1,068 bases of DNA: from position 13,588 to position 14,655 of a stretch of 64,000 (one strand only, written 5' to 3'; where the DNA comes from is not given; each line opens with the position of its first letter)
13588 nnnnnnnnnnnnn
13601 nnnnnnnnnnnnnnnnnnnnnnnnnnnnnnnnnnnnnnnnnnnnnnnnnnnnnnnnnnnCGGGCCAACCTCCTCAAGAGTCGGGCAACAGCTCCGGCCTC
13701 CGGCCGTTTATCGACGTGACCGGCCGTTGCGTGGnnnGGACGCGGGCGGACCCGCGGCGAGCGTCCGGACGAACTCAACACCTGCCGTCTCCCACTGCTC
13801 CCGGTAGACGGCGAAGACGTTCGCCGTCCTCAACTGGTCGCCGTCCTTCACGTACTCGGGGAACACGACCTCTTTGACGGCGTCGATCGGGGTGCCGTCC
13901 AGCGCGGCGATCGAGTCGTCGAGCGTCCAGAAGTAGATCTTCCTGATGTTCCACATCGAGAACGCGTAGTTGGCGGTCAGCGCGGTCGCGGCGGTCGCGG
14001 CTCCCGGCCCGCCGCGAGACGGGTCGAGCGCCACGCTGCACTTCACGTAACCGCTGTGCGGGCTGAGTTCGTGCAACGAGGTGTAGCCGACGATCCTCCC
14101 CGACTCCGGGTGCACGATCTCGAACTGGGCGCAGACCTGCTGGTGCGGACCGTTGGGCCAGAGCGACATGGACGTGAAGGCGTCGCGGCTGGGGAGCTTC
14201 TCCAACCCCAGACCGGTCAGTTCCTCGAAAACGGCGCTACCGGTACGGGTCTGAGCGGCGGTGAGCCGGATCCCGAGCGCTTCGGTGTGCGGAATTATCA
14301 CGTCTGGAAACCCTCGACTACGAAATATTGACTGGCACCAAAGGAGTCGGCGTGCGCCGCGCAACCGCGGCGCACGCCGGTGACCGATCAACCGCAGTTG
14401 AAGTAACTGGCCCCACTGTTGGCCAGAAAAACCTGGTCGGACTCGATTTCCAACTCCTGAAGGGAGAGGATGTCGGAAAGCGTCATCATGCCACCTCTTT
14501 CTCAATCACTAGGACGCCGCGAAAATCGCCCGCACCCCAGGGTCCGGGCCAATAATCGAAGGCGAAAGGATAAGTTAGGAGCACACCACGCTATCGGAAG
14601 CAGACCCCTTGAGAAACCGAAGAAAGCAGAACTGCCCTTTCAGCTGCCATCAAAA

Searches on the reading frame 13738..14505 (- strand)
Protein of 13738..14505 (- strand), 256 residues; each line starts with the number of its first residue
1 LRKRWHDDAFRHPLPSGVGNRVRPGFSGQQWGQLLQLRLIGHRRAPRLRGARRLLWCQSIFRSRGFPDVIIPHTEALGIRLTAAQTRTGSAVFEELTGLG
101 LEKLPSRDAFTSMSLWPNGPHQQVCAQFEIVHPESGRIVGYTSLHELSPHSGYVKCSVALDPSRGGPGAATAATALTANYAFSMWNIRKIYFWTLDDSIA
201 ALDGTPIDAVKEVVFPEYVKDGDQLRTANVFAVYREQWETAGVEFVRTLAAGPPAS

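Call 10: search_protein_families(library=pfam, proteins=[window:13738-14505:-], max_evalue=0.0001)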
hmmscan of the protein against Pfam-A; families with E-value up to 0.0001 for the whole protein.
window:13738-14505:- (256 aa): 0 families

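Call 44: search_protein_families(library=pfam, proteins=[window:13738-14505:-], max_evalue=5)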
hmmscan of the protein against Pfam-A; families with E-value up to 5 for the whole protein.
window:13738-14505:- (256 aa): 2 families
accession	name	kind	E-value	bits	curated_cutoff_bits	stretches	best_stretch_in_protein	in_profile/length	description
PF13302.13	Acetyltransf_3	-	0.0004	21.5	25.4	1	107-192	38-119/138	Acetyltransferase (GNAT) domain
PF00583.31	Acetyltransf_1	-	0.0007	20.3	20.7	1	128-201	34-107/116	Acetyltransferase (GNAT) family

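Call 50: search_protein_families(library=ncbifam, proteins=[window:13738-14505:-], max_evalue=1)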
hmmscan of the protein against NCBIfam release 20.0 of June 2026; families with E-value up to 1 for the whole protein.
window:13738-14505:- (256 aa): 1 family
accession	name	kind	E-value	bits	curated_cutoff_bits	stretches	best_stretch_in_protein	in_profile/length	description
NF011709.0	PRK15130.1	equivalog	0.0024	17.7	218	1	121-193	53-123/186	spermidine N1-acetyltransferase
